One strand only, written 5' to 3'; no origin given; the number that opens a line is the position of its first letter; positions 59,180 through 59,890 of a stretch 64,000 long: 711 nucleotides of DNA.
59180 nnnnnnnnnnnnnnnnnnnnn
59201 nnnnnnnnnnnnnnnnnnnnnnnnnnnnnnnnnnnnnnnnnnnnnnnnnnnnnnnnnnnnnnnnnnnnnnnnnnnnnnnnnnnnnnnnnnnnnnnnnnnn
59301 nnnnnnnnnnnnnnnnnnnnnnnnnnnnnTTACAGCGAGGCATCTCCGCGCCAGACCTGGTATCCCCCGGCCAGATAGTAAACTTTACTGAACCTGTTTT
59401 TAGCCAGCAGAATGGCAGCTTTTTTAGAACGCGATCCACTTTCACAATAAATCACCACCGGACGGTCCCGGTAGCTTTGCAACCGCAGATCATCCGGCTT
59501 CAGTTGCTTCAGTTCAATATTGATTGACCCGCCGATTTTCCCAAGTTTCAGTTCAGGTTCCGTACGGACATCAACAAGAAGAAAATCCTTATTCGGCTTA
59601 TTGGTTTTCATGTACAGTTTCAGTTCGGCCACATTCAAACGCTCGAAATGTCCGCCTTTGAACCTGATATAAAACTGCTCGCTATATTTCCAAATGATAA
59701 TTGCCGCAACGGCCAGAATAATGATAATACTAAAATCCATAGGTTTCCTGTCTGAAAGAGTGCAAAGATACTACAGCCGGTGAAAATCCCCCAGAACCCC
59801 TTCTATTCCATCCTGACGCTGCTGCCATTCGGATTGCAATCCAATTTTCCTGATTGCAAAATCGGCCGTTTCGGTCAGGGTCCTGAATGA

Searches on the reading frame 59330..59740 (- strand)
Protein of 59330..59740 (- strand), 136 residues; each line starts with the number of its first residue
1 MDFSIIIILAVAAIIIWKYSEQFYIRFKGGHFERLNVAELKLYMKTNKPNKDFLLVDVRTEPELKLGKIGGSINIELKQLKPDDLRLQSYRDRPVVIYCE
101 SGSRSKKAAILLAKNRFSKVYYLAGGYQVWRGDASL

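Call 11: find_encoding_contigs(protein=window:59330-59740:-, flank=10000)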
Protein window:59330-59740:- (136 aa): 21 contigs read that carry it; 6 places shown.
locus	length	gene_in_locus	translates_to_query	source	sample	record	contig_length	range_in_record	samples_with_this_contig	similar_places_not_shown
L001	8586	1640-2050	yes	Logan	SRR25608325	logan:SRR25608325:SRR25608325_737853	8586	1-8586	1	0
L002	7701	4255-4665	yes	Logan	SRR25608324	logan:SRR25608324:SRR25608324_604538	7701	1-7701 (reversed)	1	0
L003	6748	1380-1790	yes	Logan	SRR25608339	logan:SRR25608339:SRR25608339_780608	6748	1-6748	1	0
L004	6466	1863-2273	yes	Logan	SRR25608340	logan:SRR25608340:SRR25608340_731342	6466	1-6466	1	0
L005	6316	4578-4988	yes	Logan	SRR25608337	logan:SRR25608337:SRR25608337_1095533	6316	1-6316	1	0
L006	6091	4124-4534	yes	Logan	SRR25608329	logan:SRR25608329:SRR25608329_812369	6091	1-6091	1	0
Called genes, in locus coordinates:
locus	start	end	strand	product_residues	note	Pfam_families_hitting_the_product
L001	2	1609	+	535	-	?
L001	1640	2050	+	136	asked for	PF00581:Rhodanese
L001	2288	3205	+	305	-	PF13624:SurA_N_3 (weak), PF13616:Rotamase_3, PF13145:Rotamase_2 (faint), PF00639:Rotamase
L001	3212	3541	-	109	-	PF13176:TPR_7 (faint), PF13424:TPR_12 (faint), PF13428:TPR_14 (faint), PF21033:RMD1-3 (faint), PF13432:TPR_16 (weak), PF14559:TPR_19, PF13431:TPR_17 (weak), PF13181:TPR_8 (weak), +3 more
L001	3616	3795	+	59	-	PF11127:YgaP-like_TM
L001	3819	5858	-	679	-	PF07676:PD40 (faint), PF25174:Beta-prop_THOC3 (faint), PF26550:Tricorn_2nd (faint), PF00930:DPPIV_N (faint), PF26549:Tricorn_N, PF02129:Peptidase_S15 (faint), PF20434:BD-FAE, PF00326:Peptidase_S9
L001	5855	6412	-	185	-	PF00293:NUDIX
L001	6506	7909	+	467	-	PF16217:M64_N, PF09471:Peptidase_M64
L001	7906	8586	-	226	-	?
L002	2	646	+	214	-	?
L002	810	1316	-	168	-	PF01252:Peptidase_A8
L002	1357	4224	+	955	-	PF00270:DEAD (weak), PF13307:Helicase_C_2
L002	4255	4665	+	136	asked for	PF00581:Rhodanese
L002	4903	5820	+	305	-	PF13624:SurA_N_3 (weak), PF13616:Rotamase_3, PF13145:Rotamase_2 (faint), PF00639:Rotamase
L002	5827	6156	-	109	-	PF13176:TPR_7 (faint), PF13424:TPR_12 (faint), PF13428:TPR_14 (faint), PF21033:RMD1-3 (faint), PF13432:TPR_16 (weak), PF14559:TPR_19, PF13431:TPR_17 (weak), PF13181:TPR_8 (weak), +3 more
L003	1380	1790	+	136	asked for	PF00581:Rhodanese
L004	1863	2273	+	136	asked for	PF00581:Rhodanese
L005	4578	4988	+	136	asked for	PF00581:Rhodanese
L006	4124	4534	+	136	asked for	PF00581:Rhodanese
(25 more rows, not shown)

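Call 35: find_homologous_proteins(query=window:59333-59740:-, max_evalue=1e-8)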
Query window:59333-59740:- (136 aa): 16 proteins with E <= 1e-8 among 241 candidates.
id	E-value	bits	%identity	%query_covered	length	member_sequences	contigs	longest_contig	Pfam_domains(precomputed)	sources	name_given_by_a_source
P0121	1.0e-79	283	94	100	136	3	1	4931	PF00581.26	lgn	-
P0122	6.2e-52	193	63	100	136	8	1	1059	PF00581.26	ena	-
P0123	5.1e-47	177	59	88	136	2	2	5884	PF00581.26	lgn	-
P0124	1.4e-44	169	54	100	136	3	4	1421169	PF00581.26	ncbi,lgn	-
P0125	6.9e-15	73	43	85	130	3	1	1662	PF00581.26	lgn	-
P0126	2.6e-14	71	46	75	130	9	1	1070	PF00581.26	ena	-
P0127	1.0e-13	69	46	75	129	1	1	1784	PF00581.26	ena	-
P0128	2.6e-13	68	46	75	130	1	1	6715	PF00581.26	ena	-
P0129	3.2e-13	68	45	75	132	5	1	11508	PF00581.26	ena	-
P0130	3.3e-13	68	41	85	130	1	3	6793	PF00581.26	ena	-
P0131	4.9e-12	64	45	74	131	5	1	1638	PF00581.26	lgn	-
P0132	9.2e-12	63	45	75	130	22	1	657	PF00581.26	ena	-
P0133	1.1e-11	63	41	63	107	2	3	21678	PF00581.26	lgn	-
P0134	1.8e-10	59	36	71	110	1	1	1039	PF00581.26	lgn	-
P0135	1.4e-9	56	40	79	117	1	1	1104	PF00581.26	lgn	-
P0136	6.9e-9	54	41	76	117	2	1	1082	PF00581.26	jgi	jgi:rhodanese-related sulfurtransferase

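Call 36: find_encoding_contigs(protein=P0121, flank=5000, max_places=4)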
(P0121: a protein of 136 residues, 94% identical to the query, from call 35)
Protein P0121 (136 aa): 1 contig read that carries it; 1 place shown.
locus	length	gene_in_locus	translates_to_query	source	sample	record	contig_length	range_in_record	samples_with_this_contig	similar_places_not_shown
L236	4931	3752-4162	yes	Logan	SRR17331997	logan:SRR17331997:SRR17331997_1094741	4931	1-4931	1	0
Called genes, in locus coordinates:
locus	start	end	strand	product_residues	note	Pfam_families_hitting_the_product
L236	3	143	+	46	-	?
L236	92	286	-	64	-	-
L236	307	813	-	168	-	PF01252:Peptidase_A8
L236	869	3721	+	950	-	PF00270:DEAD (weak), PF13307:Helicase_C_2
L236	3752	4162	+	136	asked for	PF00581:Rhodanese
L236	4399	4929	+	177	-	?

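Call 37: find_encoding_contigs(protein=P0124, flank=10000, max_places=4)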
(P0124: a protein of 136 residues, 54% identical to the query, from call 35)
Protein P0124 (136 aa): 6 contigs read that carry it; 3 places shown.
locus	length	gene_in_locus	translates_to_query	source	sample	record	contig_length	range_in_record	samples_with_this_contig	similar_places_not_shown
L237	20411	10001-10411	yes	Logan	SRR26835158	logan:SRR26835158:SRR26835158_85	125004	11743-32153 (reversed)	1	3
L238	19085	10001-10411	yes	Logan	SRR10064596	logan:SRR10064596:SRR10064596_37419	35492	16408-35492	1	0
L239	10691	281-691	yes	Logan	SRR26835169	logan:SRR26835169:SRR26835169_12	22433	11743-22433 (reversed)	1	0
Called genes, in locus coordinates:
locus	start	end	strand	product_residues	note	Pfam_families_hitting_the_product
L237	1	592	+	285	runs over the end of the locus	PF02219:MTHFR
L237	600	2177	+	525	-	PF00015:MCPsignal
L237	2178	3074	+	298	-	PF12974:Phosphonate-bd, PF09084:NMT1 (weak)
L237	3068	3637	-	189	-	PF08534:Redoxin, PF00578:AhpC-TSA, PF00085:Thioredoxin (weak), PF13098:Thioredoxin_2 (faint)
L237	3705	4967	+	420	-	PF01979:Amidohydro_1 (weak)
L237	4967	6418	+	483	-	PF00246:Peptidase_M14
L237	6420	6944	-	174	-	PF01252:Peptidase_A8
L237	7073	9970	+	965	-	PF00270:DEAD (weak), PF04851:ResIII (faint), PF13307:Helicase_C_2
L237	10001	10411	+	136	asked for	PF00581:Rhodanese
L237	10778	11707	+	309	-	PF13623:SurA_N_2 (weak), PF13624:SurA_N_3, PF09312:SurA_N (weak), PF13145:Rotamase_2, PF13616:Rotamase_3, PF00639:Rotamase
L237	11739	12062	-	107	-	PF14561:TPR_20 (faint), PF13428:TPR_14 (faint), PF13431:TPR_17 (faint), PF24575:TPR_Slam (weak), PF13181:TPR_8 (faint), PF14559:TPR_19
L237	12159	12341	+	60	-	PF11127:YgaP-like_TM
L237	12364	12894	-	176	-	PF00293:NUDIX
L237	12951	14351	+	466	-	PF16217:M64_N, PF09471:Peptidase_M64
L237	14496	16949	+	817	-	PF13620:CarboxypepD_reg, PF13715:CarbopepD_reg_2 (weak), PF07715:Plug (weak), PF00593:TonB_dep_Rec_b-barrel, PF14905:OMP_b-brl_3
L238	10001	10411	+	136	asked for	PF00581:Rhodanese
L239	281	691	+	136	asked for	PF00581:Rhodanese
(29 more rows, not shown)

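Call 38: find_encoding_contigs(protein=P0123, flank=5000, max_places=4)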
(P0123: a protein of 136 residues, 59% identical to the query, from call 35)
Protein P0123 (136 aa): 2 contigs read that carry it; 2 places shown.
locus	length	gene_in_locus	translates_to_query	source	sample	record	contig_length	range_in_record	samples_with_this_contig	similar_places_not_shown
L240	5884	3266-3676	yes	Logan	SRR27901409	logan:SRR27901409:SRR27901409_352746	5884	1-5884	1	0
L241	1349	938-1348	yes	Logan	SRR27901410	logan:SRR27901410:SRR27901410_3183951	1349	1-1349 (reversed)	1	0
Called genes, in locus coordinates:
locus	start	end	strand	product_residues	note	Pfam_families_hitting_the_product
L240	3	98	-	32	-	?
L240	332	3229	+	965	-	PF00270:DEAD (weak), PF13307:Helicase_C_2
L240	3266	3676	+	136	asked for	PF00581:Rhodanese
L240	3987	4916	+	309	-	PF13623:SurA_N_2 (weak), PF13624:SurA_N_3, PF13616:Rotamase_3, PF13145:Rotamase_2, PF00639:Rotamase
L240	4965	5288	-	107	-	PF13176:TPR_7 (faint), PF13428:TPR_14 (faint), PF14561:TPR_20 (faint), PF07719:TPR_2 (faint), PF13431:TPR_17 (faint), PF24575:TPR_Slam (weak), PF00515:TPR_1 (faint), PF14559:TPR_19 (weak), +1 more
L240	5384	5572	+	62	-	PF11127:YgaP-like_TM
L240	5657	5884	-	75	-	?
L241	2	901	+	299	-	?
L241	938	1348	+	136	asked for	PF00581:Rhodanese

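Call 39: find_encoding_contigs(protein=P0122, flank=5000, max_places=4)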
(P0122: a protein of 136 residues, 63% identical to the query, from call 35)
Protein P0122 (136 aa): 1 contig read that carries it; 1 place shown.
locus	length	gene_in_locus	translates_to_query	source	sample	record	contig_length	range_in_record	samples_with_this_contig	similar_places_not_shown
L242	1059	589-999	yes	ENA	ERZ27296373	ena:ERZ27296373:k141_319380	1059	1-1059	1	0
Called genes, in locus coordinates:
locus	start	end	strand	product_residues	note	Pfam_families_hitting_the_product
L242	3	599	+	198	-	?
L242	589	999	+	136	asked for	PF00581:Rhodanese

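Call 41: find_encoding_contigs(protein=P0129, flank=3000, max_places=2)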
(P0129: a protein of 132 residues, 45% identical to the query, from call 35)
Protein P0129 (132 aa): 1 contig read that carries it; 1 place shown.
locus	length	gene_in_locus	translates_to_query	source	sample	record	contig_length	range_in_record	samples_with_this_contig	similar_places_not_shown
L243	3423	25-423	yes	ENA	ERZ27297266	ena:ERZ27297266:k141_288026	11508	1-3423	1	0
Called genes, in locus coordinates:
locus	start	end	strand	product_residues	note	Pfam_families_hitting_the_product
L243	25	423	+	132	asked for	PF00581:Rhodanese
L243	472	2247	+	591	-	PF01343:Peptidase_S49, PF00574:CLP_protease (faint), PF01972:SDH_protease (weak), PF01343:Peptidase_S49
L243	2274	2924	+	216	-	PF10988:DUF2807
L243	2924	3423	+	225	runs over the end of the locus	PF04191:PEMT, PF04140:ICMT, PF01222:ERG4_ERG24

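Call 42: find_encoding_contigs(protein=P0133, flank=3000, max_places=2)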
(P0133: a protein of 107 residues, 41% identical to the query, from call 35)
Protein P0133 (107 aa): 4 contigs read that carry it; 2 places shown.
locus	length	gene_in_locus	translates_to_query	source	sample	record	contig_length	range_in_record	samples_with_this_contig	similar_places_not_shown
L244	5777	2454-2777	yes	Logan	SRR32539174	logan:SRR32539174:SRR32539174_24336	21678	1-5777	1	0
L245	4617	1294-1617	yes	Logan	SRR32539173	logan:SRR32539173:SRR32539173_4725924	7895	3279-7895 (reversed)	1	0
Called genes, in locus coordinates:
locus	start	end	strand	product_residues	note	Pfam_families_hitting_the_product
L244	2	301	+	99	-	?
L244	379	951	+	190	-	PF00837:T4_deiodinase (weak), PF08534:Redoxin, PF00578:AhpC-TSA, PF00085:Thioredoxin, PF13098:Thioredoxin_2, PF13905:Thioredoxin_8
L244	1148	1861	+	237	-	PF02683:DsbD_TM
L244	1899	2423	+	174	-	PF00837:T4_deiodinase (weak), PF00578:AhpC-TSA, PF08534:Redoxin, PF00085:Thioredoxin (weak), PF13098:Thioredoxin_2, PF13905:Thioredoxin_8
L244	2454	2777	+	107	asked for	PF00581:Rhodanese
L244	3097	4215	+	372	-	PF02636:Methyltransf_28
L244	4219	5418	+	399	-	PF12242:Eno-Rase_NADH_b, PF12241:Enoyl_reductase, PF07055:Eno-Rase_FAD_bd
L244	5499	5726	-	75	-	PF11117:DUF2626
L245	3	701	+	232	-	?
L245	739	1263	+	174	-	PF00837:T4_deiodinase (weak), PF00578:AhpC-TSA, PF08534:Redoxin, PF00085:Thioredoxin (weak), PF13098:Thioredoxin_2, PF13905:Thioredoxin_8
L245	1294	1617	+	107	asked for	PF00581:Rhodanese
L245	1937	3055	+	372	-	PF02636:Methyltransf_28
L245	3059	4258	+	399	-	PF12242:Eno-Rase_NADH_b, PF12241:Enoyl_reductase, PF07055:Eno-Rase_FAD_bd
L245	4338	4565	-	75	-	PF11117:DUF2626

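Call 43: list_cluster_members(proteins=[P0124, P0123, P0122, P0129])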
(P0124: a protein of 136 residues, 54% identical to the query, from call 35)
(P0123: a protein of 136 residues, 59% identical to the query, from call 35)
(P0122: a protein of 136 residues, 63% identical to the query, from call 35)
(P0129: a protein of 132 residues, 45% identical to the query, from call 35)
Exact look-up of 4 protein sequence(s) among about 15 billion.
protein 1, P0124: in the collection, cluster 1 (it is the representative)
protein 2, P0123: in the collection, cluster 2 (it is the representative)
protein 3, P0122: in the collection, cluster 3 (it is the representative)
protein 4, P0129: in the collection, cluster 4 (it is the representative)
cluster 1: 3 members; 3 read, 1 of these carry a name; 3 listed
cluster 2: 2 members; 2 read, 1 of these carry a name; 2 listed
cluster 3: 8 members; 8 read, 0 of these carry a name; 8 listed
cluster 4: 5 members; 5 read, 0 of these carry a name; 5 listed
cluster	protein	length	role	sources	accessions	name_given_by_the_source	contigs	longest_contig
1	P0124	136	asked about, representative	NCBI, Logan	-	-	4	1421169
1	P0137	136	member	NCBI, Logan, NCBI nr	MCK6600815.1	MAG: rhodanese-like domain-containing protein [Bacteroidetes bacterium] | rhodanese-like domain-containing protein [Bacteroidota bacterium]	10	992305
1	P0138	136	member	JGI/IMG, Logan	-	-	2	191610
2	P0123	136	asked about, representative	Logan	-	-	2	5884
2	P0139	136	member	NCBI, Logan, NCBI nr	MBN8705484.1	MAG: rhodanese-like domain-containing protein [Bacteroidetes bacterium] | rhodanese-like domain-containing protein [Bacteroidota bacterium]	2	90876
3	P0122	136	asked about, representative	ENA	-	-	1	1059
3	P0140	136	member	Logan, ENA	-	-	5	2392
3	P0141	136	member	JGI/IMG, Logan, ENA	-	-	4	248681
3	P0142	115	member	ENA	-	-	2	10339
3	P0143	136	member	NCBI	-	-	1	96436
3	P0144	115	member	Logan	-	-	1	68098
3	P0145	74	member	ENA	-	-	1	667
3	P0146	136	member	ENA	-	-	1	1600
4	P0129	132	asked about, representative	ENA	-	-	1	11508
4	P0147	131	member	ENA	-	-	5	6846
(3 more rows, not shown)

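Call 44: find_encoding_contigs(protein=P0141, flank=4000, max_places=4)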
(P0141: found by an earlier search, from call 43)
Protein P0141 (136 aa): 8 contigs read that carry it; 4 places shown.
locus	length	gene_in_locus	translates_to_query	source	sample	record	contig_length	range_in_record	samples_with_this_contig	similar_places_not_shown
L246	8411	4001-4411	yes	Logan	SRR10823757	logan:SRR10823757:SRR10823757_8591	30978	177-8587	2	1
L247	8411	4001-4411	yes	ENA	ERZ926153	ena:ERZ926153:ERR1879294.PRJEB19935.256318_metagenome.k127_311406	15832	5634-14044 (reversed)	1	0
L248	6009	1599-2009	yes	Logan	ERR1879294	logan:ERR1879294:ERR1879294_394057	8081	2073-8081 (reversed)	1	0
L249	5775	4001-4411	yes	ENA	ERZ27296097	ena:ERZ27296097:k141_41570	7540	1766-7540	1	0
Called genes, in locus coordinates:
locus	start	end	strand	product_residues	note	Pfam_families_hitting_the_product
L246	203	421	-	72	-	-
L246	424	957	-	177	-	PF01252:Peptidase_A8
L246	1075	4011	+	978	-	PF00270:DEAD (weak), PF04851:ResIII (faint), PF13307:Helicase_C_2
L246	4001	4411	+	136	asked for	PF00581:Rhodanese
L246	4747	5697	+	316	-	PF13624:SurA_N_3 (weak), PF13145:Rotamase_2, PF13616:Rotamase_3, PF00639:Rotamase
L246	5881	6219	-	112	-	PF13424:TPR_12 (faint), PF14561:TPR_20 (faint), PF24575:TPR_Slam (weak), PF13176:TPR_7 (faint), PF13174:TPR_6 (faint), PF21033:RMD1-3 (weak), PF13432:TPR_16 (weak), PF14559:TPR_19, +5 more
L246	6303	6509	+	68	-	-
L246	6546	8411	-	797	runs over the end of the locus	PF13620:CarboxypepD_reg, PF13715:CarbopepD_reg_2, PF07715:Plug, PF00593:TonB_dep_Rec_b-barrel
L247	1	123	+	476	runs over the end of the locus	PF00246:Peptidase_M14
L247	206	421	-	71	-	-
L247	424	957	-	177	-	PF01252:Peptidase_A8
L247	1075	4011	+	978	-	PF00270:DEAD (weak), PF04851:ResIII (faint), PF13307:Helicase_C_2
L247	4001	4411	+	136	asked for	PF00581:Rhodanese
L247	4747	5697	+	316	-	PF13624:SurA_N_3 (weak), PF13145:Rotamase_2, PF13616:Rotamase_3, PF00639:Rotamase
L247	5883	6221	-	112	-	PF14561:TPR_20 (faint), PF13424:TPR_12 (faint), PF13428:TPR_14 (faint), PF21033:RMD1-3 (weak), PF13414:TPR_11 (weak), PF14559:TPR_19, PF13431:TPR_17 (weak), PF13181:TPR_8 (weak), +3 more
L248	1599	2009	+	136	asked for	PF00581:Rhodanese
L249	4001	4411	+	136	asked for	PF00581:Rhodanese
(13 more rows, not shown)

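Call 58: find_homologous_proteins(query=A5, max_evalue=1e-10)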
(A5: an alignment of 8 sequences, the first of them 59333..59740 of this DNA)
Query A5 (8 sequences) (136 aa, profile of the alignment): 81 proteins with E <= 1e-10 among 3263 candidates.
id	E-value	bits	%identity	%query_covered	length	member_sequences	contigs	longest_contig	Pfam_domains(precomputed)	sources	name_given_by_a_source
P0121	4.3e-71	255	94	100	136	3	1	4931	PF00581.26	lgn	-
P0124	4.6e-71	255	54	100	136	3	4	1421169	PF00581.26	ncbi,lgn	-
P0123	5.7e-71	255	59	88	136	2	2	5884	PF00581.26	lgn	-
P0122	7.4e-69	248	63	100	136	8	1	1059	PF00581.26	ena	-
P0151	5.9e-68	245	58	88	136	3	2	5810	PF00581.26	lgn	-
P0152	4.1e-58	213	53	100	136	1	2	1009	PF00581.26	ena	-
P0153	2.8e-55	204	49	100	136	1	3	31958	PF00581.26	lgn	-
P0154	2.6e-48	182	52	100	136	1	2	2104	PF00581.26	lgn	-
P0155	5.8e-16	77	38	96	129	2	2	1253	PF00581.26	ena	-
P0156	6.3e-16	77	44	75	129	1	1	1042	PF00581.26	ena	-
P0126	8.5e-16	76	46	75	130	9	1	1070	PF00581.26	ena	-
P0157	1.2e-15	76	42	74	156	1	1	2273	PF00581.26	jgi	jgi:phage shock protein E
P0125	1.3e-15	76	43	85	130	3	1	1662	PF00581.26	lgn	-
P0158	1.9e-15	75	37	96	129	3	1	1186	PF00581.26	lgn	-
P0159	2.7e-15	75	36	96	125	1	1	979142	PF00581.26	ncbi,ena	-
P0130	3.3e-15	74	41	85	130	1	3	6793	PF00581.26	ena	-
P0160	4.4e-15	74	41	85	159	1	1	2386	PF00581.26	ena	-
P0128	5.5e-15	74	46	75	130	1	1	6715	PF00581.26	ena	-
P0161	2.1e-14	72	37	96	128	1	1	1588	PF00581.26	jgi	jgi:rhodanese-related sulfurtransferase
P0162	2.1e-14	72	44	57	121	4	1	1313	PF00581.26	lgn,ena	-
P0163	2.7e-14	72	37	96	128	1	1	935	PF00581.26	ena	-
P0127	2.7e-14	72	46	75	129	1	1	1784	PF00581.26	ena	-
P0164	3.7e-14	71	43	61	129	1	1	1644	PF00581.26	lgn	-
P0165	3.7e-14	71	43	75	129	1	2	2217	PF00581.26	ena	-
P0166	4.7e-14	71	35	96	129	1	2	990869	PF00581.26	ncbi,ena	-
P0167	6.5e-14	70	38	96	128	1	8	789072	PF00581.26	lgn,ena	-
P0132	7.5e-14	70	45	75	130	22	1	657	PF00581.26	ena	-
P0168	1.5e-13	69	41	60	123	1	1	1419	PF00581.26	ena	-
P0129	2.0e-13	69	45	75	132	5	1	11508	PF00581.26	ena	-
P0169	2.1e-13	69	41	80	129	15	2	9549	PF00581.26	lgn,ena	-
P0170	2.2e-13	69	35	72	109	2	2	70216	PF00581.26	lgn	-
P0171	2.8e-13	68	37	76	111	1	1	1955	PF00581.26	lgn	-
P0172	4.5e-13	68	43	60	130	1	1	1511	PF00581.26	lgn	-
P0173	6.6e-13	67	44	60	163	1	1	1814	PF00581.26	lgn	-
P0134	6.9e-13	67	36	71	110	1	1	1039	PF00581.26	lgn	-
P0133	7.2e-13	67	41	63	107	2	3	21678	PF00581.26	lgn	-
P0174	1.2e-12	66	41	80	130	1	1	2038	PF00581.26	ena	-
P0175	1.2e-12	66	35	72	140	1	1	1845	PF00581.26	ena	-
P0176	1.6e-12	66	44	50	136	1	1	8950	PF00581.26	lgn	-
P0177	2.0e-12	65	35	70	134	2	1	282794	PF00581.26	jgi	jgi:rhodanese-related sulfurtransferase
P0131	2.1e-12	65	45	74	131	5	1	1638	PF00581.26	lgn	-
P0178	2.5e-12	65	36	95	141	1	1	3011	PF00581.26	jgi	jgi:rhodanese-related sulfurtransferase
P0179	3.4e-12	65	38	74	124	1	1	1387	PF00581.26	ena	-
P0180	3.4e-12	65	32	91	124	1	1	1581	PF00581.26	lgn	-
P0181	3.4e-12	65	36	59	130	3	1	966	PF00581.26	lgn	-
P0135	3.7e-12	65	40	79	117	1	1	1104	PF00581.26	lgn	-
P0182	4.8e-12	64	39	60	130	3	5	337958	PF00581.26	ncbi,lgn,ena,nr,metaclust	ncbi:MAG: sulfurtransferase [Gracilibacter sp. BRH_c7a]|nr:MAG: sulfurtransferase [Gracilibacter sp.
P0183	4.9e-12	64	40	60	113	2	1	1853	PF00581.26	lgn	-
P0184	6.8e-12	64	37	96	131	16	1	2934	PF00581.26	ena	-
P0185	7.1e-12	64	34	93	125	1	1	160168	PF00581.26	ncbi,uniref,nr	ncbi:rhodanese-like domain-containing protein [Nonlabens antarcticus]|uniref:rhodanese-like domain-c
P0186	9.4e-12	63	39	72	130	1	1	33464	PF00581.26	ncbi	-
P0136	1.0e-11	63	41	76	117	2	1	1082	PF00581.26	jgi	jgi:rhodanese-related sulfurtransferase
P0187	1.1e-11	63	42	57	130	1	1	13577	PF00581.26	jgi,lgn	jgi:rhodanese-related sulfurtransferase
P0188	1.4e-11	63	37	60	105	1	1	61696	PF00581.26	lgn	-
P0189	1.4e-11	63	46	60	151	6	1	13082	PF00581.26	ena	-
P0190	1.5e-11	63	30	78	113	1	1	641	PF00581.26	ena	-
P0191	1.6e-11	62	37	60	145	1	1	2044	PF00581.26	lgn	-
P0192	1.7e-11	62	40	57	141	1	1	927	PF00581.26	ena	-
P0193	1.7e-11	62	37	60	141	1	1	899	PF00581.26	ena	-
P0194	2.1e-11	62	43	56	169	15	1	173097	PF00581.26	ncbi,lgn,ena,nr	ncbi:Thiosulfate sulfurtransferase GlpE [subsurface metagenome]|nr:hypothetical protein [Clostridia 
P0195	2.9e-11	62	37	60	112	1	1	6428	PF00581.26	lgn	-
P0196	3.5e-11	61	45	57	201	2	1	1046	PF00581.26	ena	-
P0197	3.6e-11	61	30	90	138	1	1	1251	PF00581.26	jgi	jgi:rhodanese-related sulfurtransferase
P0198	3.7e-11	61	39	67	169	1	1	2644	PF00581.26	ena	-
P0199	3.8e-11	61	41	68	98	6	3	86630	PF00581.26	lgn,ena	-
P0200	4.4e-11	61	32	72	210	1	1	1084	PF00581.26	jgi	jgi:hydroxyacylglutathione hydrolase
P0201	4.9e-11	61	33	60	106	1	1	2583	PF00581.26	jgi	jgi:rhodanese-related sulfurtransferase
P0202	4.9e-11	61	38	62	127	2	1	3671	PF00581.26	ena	-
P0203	5.0e-11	61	41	60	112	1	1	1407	PF00581.26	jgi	jgi:rhodanese-related sulfurtransferase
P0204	5.9e-11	61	39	56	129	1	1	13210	PF00581.26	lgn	-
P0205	6.2e-11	61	34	60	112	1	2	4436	PF00581.26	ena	-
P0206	6.4e-11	61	38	64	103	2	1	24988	PF00581.26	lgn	-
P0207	6.9e-11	60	39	59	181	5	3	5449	PF00581.26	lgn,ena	-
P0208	7.2e-11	60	36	74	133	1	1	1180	PF00581.26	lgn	-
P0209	7.2e-11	60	30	74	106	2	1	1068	PF00581.26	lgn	-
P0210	8.2e-11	60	36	74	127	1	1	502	PF00581.26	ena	-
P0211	8.5e-11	60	33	96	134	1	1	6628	PF00581.26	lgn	-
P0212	8.6e-11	60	35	72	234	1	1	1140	PF00581.26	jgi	jgi:hydroxyacylglutathione hydrolase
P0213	8.7e-11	60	35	62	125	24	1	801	PF00581.26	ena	-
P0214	8.7e-11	60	39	66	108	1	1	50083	PF00581.26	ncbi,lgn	-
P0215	1.0e-10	60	47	65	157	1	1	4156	PF00581.26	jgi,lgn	jgi:rhodanese-related sulfurtransferase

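Call 59: find_encoding_contigs(protein=P0153, flank=3000, max_places=3)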
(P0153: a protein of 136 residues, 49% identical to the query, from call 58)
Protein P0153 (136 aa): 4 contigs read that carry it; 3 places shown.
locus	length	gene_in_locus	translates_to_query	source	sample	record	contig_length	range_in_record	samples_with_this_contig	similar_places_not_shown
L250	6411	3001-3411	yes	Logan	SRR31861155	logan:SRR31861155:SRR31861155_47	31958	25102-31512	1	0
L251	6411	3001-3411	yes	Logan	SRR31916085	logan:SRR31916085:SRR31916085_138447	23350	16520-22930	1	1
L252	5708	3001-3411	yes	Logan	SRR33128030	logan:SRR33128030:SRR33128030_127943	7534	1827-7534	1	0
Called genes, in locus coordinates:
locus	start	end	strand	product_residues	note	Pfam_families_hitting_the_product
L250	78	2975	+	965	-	PF00270:DEAD, PF13307:Helicase_C_2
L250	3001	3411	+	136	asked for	PF00581:Rhodanese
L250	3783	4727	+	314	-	PF13623:SurA_N_2 (weak), PF13624:SurA_N_3, PF13145:Rotamase_2, PF13616:Rotamase_3, PF00639:Rotamase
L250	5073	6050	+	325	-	PF00034:Cytochrom_C (faint), PF13442:Cytochrome_CBB3 (faint)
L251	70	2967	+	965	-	PF00270:DEAD, PF13307:Helicase_C_2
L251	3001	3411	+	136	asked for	PF00581:Rhodanese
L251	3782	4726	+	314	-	PF13623:SurA_N_2 (weak), PF13624:SurA_N_3, PF13145:Rotamase_2, PF13616:Rotamase_3, PF00639:Rotamase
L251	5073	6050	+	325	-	PF00034:Cytochrom_C (faint), PF13442:Cytochrome_CBB3 (faint)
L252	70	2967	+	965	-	PF00270:DEAD, PF13307:Helicase_C_2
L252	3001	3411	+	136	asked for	PF00581:Rhodanese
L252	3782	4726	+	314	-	PF13623:SurA_N_2 (weak), PF13624:SurA_N_3, PF13145:Rotamase_2, PF13616:Rotamase_3, PF00639:Rotamase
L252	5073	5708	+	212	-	?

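Call 60: find_encoding_contigs(protein=P0151, flank=3000, max_places=3)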
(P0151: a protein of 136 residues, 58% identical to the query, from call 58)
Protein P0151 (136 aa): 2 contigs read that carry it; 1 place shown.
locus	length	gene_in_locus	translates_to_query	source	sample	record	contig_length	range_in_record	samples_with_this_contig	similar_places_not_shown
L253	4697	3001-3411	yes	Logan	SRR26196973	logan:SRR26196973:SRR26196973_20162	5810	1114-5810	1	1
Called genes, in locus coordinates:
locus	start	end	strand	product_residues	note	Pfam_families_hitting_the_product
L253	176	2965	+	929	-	PF00270:DEAD (weak), PF13307:Helicase_C_2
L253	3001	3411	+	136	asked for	PF00581:Rhodanese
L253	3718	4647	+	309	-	PF13623:SurA_N_2 (weak), PF13624:SurA_N_3, PF13616:Rotamase_3, PF13145:Rotamase_2, PF00639:Rotamase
